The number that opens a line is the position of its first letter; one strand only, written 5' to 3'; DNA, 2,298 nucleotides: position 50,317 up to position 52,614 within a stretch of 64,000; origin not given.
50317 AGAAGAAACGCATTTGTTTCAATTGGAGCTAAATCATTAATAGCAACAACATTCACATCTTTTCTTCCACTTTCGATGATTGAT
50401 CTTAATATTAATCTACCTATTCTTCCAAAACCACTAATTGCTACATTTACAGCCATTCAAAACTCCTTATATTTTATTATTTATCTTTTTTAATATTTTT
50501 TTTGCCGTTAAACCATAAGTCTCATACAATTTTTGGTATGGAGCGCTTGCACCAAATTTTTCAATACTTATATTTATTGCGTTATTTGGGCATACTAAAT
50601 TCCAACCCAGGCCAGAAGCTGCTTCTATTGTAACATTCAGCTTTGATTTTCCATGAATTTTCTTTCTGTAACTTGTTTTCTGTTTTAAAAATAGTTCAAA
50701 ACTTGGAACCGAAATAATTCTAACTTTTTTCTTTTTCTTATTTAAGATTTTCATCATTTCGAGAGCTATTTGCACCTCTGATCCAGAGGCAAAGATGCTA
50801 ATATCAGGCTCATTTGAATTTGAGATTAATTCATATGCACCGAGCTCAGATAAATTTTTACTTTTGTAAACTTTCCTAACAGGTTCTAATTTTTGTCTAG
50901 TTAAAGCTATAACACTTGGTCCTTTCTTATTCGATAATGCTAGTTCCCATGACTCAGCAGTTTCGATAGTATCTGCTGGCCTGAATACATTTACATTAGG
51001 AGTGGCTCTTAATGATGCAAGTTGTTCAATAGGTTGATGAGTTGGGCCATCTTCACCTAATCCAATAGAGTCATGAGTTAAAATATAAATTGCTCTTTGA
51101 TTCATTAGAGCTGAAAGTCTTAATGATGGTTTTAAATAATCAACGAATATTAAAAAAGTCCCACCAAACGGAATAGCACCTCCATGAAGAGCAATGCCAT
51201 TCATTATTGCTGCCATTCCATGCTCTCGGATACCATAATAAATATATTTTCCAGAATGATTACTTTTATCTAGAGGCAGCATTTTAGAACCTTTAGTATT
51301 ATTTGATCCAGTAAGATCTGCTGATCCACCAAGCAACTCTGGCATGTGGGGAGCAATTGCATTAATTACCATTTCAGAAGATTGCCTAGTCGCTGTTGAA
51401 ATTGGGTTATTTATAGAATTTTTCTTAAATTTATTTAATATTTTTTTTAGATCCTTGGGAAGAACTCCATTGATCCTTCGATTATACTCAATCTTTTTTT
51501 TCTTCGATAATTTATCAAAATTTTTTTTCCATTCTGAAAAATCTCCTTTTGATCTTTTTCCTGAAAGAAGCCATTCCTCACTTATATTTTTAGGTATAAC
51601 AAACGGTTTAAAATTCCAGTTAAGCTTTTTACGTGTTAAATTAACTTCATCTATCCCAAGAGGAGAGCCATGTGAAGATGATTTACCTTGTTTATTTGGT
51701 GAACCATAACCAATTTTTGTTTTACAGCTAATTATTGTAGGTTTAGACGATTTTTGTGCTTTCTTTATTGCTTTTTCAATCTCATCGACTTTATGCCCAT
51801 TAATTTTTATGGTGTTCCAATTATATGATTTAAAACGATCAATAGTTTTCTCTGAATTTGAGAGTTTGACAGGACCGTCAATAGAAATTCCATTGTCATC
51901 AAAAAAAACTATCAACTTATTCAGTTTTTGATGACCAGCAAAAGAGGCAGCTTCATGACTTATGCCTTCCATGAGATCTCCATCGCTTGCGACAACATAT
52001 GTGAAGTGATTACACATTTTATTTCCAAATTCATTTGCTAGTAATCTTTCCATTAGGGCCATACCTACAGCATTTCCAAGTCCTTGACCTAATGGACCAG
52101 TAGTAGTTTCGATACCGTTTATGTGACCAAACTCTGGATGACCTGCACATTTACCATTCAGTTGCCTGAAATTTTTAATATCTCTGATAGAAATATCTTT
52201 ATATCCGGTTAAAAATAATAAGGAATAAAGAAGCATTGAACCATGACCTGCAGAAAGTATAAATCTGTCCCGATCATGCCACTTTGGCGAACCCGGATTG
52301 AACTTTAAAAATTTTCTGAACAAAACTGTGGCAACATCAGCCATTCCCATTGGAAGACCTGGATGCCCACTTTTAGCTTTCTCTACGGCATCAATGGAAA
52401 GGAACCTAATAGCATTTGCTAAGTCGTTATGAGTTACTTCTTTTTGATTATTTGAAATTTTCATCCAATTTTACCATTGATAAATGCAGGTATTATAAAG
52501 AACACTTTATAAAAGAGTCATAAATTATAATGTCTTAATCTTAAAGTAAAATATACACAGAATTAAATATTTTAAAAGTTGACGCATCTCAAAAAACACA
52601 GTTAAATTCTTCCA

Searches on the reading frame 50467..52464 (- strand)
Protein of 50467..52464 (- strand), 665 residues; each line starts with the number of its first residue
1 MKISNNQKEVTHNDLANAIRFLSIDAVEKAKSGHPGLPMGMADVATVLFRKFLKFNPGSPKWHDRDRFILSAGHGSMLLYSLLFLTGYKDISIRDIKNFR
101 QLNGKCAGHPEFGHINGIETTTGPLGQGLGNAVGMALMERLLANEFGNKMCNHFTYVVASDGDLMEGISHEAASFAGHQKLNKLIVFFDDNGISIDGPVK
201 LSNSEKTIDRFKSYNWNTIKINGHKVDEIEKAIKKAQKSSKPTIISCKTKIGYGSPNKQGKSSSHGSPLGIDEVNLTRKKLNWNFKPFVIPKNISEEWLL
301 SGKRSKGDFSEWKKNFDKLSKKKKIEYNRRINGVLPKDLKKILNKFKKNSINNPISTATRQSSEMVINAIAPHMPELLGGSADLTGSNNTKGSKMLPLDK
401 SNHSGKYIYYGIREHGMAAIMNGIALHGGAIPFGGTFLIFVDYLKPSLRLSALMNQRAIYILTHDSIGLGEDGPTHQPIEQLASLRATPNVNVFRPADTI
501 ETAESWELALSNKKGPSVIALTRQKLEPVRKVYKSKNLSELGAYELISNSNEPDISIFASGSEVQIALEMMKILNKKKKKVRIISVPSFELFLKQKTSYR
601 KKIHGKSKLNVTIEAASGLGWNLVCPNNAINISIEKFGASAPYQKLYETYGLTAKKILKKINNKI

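Call 9: search_protein_families(library=ncbifam, proteins=[window:50467-52464:-], max_evalue=1e-10)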
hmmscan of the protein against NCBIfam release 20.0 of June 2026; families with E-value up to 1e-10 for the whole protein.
window:50467-52464:- (665 aa): 7 families
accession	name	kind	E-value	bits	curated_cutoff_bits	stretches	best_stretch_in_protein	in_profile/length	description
TIGR00232.1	tktlase_bact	equivalog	1.6e-249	829.7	682.25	1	15-663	3-651/654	transketolase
NF004558.0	PRK05899.2-4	equivalog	2e-199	664.2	788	1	15-664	6-649/651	transketolase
NF004559.0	PRK05899.2-5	equivalog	7.8e-85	285.4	488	1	4-663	10-622/627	transketolase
NF004556.0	PRK05899.2-2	equivalog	3.1e-69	233.9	575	1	12-664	17-637/639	transketolase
NF003933.0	PRK05444.2-2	equivalog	3.4e-21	75.4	395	1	13-663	26-603/606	1-deoxy-D-xylulose-5-phosphate synthase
TIGR00204.1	dxs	equivalog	8.8e-21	74.1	465.95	0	391-586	339-528/616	1-deoxy-D-xylulose-5-phosphate synthase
NF008968.0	PRK12315.1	subfamily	4.8e-15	54.8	510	0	399-663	315-579/582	1-deoxy-D-xylulose-5-phosphate synthase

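Call 16: find_encoding_contigs(protein=window:50467-52464:-, flank=2000, max_places=4)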
Protein window:50467-52464:- (665 aa): no gene with exactly this product is on record in the collection.

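Call 29: find_homologous_proteins(query=window:50467-52461:-, max_evalue=1e-100)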
Query window:50467-52461:- (664 aa): 8000 proteins with E <= 1e-100 among 8000 candidates; the best 120 are listed.
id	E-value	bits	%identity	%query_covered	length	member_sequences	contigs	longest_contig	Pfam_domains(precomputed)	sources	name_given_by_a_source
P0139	0.0e+0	1486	99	100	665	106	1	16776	PF13292.12,PF22613.2,PF02780.26,PF02779.30,PF00456.27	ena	-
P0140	0.0e+0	1356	89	100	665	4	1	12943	PF13292.12,PF22613.2,PF02780.26,PF02779.30,PF00456.27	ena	-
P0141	0.0e+0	1129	75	97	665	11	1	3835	PF13292.12,PF22613.2,PF02780.26,PF02779.30,PF00456.27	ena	-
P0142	0.0e+0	1110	74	99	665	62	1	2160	PF13292.12,PF00676.26,PF22613.2,PF02780.26,PF02779.30,PF00456.27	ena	-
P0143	0.0e+0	1110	75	97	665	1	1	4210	PF13292.12,PF22613.2,PF02779.30,PF00456.27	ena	-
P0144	0.0e+0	1107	73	99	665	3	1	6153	PF13292.12,PF22613.2,PF02780.26,PF02779.30,PF00456.27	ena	-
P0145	0.0e+0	1106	73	99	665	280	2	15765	PF13292.12,PF22613.2,PF02780.26,PF02779.30,PF00456.27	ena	-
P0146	0.0e+0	1105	73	99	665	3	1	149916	PF13292.12,PF22613.2,PF02780.26,PF02779.30,PF00456.27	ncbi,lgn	-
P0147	0.0e+0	1105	73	99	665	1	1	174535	PF13292.12,PF22613.2,PF02780.26,PF02779.30,PF00456.27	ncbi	-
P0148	0.0e+0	1102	72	100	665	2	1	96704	PF13292.12,PF22613.2,PF02780.26,PF02779.30,PF00456.27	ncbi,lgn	-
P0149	0.0e+0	1093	73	99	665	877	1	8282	PF13292.12,PF22613.2,PF02780.26,PF02779.30,PF00456.27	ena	-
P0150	0.0e+0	1080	72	100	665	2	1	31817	PF13292.12,PF22613.2,PF02780.26,PF02779.30,PF00456.27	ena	-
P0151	0.0e+0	1076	71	99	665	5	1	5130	PF13292.12,PF22613.2,PF02780.26,PF02779.30,PF00456.27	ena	-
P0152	0.0e+0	1052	69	99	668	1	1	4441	PF13292.12,PF22613.2,PF02780.26,PF02779.30,PF00456.27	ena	-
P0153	0.0e+0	1050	69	100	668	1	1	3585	PF13292.12,PF22613.2,PF02780.26,PF02779.30,PF00456.27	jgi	jgi:transketolase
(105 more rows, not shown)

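Call 61: find_encoding_contigs(protein=P0139, flank=10000, max_places=3)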
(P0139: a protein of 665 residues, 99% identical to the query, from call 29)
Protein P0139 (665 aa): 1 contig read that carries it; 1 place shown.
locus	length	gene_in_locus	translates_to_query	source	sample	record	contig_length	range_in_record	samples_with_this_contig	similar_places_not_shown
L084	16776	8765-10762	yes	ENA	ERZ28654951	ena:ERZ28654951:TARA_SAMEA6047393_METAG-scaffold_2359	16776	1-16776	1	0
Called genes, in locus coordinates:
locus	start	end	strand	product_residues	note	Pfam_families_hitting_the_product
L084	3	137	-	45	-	?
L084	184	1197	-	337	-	PF07719:TPR_2 (faint), PF13174:TPR_6 (faint)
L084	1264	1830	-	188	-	PF00691:OmpA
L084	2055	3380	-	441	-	PF04052:TolB_N, PF26550:Tricorn_2nd, PF07676:PD40 (weak), PF26549:Tricorn_N (weak), PF07676:PD40, PF26549:Tricorn_N, PF26550:Tricorn_2nd (weak), PF26549:Tricorn_N, +1 more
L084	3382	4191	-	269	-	PF27683:UCP034077 (faint)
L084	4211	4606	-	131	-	PF02472:ExbD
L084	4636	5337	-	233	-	PF01618:MotA_ExbB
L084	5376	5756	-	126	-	PF24608:PDDEXK_15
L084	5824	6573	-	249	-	PF20772:TACO1_YebC_N, PF01709:Transcrip_reg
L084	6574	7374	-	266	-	PF00149:Metallophos, PF13277:YmdB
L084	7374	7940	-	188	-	PF01812:5-FTHF_cyc-lig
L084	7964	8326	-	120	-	PF05164:ZapA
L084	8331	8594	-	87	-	-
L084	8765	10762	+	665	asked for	PF00456:Transketolase_N, PF13292:DXP_synthase_N (weak), PF02779:Transket_pyr, PF02780:Transketolase_C (weak), PF22613:Transketolase_C_1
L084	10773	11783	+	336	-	PF00044:Gp_dh_N, PF02800:Gp_dh_C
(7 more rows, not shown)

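Call 62: find_encoding_contigs(protein=P0147, flank=1000, max_places=2)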
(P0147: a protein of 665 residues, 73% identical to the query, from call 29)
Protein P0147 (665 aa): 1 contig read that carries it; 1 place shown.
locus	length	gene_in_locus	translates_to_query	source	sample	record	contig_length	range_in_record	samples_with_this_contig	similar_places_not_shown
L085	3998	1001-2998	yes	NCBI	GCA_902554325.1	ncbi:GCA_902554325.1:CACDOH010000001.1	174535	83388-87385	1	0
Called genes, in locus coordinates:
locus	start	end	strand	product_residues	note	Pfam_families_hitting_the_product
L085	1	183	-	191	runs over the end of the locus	PF01812:5-FTHF_cyc-lig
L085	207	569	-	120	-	PF05164:ZapA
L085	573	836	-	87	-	-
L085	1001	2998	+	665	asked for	PF00456:Transketolase_N, PF13292:DXP_synthase_N (faint), PF02779:Transket_pyr, PF02780:Transketolase_C (weak), PF22613:Transketolase_C_1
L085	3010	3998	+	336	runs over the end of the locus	PF00044:Gp_dh_N, PF02800:Gp_dh_C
